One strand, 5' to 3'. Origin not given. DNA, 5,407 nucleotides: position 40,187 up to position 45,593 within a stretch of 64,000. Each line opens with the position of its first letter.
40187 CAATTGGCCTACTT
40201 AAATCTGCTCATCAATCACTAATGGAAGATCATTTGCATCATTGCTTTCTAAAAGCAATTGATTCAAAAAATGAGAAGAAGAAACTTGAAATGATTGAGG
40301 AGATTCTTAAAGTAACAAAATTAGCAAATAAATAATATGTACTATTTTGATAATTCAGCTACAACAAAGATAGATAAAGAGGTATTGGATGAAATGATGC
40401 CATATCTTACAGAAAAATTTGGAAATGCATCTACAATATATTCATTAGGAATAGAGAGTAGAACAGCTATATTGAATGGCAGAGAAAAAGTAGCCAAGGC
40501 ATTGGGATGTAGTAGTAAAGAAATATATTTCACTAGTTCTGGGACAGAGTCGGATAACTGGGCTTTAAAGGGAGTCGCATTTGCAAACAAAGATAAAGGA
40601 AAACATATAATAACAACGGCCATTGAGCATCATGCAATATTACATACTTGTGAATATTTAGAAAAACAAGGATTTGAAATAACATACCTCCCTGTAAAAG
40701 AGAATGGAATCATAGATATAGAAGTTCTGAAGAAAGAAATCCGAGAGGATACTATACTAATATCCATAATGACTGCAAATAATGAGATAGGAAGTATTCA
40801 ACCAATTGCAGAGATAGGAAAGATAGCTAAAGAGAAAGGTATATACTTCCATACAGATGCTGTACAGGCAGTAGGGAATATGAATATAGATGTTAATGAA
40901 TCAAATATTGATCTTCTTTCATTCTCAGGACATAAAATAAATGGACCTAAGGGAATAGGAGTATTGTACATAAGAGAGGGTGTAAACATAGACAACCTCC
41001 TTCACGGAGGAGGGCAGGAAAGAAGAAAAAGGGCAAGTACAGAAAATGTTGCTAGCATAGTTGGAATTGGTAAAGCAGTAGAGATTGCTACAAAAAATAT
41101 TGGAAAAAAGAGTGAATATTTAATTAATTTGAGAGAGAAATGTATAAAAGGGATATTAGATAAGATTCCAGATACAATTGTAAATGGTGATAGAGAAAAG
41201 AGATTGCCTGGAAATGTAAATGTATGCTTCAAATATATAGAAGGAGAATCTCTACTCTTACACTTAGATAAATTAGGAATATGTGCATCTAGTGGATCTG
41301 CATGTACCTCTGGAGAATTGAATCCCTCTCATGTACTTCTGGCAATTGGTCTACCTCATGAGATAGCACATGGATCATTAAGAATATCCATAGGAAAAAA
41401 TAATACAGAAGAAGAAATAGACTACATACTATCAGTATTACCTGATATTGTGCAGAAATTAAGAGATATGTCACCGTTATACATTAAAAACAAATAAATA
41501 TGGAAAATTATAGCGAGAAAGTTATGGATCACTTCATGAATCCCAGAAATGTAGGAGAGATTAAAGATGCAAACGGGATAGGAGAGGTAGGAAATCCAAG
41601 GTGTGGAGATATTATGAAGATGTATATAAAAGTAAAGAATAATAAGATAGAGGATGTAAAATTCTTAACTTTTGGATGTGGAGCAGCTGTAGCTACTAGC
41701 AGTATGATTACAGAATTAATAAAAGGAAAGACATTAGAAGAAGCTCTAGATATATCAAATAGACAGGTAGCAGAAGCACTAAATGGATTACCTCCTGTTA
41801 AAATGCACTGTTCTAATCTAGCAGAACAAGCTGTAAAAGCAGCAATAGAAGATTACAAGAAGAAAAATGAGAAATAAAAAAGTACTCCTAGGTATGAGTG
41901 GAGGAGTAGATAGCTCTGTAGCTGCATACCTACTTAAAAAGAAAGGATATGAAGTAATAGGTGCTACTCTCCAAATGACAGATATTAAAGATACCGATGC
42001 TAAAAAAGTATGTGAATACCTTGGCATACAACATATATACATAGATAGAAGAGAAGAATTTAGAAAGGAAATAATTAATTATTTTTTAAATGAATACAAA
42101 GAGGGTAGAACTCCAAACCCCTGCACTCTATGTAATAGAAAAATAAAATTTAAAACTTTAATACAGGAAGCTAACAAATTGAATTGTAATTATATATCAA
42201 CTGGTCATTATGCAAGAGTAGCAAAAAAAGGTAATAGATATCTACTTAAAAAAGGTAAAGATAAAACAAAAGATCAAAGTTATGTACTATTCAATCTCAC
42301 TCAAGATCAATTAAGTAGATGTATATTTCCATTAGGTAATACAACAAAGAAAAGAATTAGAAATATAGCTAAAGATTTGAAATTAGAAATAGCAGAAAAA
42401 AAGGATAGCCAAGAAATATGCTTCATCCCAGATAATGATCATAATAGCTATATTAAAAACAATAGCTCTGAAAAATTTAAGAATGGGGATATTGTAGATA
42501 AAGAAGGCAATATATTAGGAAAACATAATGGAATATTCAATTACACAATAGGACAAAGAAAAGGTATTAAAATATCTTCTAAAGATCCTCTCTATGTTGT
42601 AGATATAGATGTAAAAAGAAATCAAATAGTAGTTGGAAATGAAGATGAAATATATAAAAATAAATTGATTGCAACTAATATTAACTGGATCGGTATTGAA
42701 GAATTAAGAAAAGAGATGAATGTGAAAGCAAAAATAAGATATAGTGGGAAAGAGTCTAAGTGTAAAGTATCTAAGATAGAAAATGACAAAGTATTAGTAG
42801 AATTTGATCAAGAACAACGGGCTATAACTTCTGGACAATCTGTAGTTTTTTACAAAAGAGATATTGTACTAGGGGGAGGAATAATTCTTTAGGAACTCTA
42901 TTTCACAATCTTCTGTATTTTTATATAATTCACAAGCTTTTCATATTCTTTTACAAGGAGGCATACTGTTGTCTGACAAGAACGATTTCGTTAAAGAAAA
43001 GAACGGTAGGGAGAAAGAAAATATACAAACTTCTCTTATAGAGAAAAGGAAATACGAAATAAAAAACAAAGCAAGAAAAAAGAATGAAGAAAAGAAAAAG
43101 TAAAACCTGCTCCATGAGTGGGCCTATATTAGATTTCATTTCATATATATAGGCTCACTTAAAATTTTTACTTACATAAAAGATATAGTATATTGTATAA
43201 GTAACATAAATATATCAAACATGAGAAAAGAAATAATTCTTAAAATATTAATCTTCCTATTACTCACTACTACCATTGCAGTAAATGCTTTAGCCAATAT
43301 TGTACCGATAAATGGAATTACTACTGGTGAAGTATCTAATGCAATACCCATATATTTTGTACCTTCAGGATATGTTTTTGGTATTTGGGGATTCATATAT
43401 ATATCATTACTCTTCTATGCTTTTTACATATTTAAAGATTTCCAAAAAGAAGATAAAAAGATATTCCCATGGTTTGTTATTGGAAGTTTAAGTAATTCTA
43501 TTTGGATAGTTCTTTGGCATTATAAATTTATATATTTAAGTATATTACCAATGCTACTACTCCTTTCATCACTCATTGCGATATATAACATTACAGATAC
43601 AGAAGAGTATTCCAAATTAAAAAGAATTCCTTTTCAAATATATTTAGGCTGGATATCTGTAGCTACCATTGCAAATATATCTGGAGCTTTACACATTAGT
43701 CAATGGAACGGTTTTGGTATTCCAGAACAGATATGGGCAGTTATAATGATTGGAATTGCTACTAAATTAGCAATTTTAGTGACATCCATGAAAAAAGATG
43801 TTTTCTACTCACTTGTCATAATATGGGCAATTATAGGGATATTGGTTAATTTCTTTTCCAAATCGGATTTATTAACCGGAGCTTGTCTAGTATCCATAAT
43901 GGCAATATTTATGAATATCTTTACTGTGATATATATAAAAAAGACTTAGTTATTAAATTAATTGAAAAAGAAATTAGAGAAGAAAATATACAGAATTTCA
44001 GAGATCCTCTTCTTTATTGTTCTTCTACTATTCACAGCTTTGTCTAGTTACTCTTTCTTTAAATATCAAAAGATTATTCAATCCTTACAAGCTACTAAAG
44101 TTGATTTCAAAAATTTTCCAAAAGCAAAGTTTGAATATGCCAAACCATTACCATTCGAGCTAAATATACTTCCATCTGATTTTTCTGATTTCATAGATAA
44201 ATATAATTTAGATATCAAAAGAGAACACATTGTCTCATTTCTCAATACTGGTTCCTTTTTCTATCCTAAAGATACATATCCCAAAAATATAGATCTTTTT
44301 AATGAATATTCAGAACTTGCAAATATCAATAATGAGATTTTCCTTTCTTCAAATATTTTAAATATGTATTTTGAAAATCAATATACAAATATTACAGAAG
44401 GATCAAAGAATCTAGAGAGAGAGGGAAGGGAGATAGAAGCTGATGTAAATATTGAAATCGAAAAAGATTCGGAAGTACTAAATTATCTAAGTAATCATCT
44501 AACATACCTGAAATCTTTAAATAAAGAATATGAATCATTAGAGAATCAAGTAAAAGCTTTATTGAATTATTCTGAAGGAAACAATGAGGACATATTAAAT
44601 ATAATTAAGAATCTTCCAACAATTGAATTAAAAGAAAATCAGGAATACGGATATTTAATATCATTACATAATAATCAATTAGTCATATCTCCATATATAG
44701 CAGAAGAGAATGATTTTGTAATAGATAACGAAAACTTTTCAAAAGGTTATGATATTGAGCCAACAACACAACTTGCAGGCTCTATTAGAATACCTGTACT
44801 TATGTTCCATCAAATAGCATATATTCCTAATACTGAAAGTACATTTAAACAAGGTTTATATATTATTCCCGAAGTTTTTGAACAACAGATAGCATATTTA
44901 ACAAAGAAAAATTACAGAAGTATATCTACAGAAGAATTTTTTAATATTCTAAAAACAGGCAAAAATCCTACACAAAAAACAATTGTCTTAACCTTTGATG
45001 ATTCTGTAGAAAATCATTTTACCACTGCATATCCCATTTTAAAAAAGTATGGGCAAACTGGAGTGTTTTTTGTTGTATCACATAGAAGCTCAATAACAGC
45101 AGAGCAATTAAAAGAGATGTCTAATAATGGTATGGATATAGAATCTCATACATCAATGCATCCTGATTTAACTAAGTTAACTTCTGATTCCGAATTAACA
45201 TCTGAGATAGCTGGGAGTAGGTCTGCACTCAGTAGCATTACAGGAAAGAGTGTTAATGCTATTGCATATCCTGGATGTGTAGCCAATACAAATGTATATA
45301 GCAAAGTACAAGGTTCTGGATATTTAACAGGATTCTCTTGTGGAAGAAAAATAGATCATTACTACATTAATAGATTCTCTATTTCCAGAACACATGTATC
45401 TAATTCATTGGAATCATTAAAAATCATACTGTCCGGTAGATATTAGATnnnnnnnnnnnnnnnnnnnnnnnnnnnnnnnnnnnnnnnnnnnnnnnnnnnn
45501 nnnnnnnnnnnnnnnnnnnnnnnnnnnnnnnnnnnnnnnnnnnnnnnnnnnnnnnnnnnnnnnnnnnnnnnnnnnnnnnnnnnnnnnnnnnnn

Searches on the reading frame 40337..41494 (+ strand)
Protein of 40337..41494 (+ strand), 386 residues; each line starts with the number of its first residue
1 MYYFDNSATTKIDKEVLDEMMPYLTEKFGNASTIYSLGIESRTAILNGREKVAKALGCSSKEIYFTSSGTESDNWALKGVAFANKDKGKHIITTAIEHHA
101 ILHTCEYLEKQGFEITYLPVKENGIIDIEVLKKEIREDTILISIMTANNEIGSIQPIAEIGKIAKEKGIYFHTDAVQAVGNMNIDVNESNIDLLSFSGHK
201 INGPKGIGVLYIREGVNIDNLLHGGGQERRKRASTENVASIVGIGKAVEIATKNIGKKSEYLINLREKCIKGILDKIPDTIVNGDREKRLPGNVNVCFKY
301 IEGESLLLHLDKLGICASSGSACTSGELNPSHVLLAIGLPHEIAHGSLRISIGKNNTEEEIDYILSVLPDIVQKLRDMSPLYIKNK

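Call 49: search_protein_families(library=pfam, proteins=[window:40337-41494:+], max_evalue=0.00001)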
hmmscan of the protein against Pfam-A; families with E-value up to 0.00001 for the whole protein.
window:40337-41494:+ (386 aa): 3 families
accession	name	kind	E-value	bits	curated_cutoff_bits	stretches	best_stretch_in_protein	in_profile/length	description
PF00266.25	Aminotran_5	-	5.4e-88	295.9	21.5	1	3-363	2-370/371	Aminotransferase class-V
PF01212.27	Beta_elim_lyase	-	9.7e-09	35.4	27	1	50-187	39-184/288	Beta-eliminating lyase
PF01041.23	DegT_DnrJ_EryC1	-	1.6e-06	28.1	19.8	1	64-183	43-154/360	DegT/DnrJ/EryC1/StrS aminotransferase family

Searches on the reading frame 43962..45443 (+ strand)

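Call 48: search_protein_families(library=pfam, proteins=[window:43962-45443:+], max_evalue=0.00001)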
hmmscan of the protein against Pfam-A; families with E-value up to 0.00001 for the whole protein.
window:43962-45443:+ (494 aa): 1 family
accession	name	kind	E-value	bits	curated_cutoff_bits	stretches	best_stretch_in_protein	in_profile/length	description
PF01522.26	Polysacc_deac_1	-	1.7e-26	93.1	23.1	1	334-454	2-121/124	Polysaccharide deacetylase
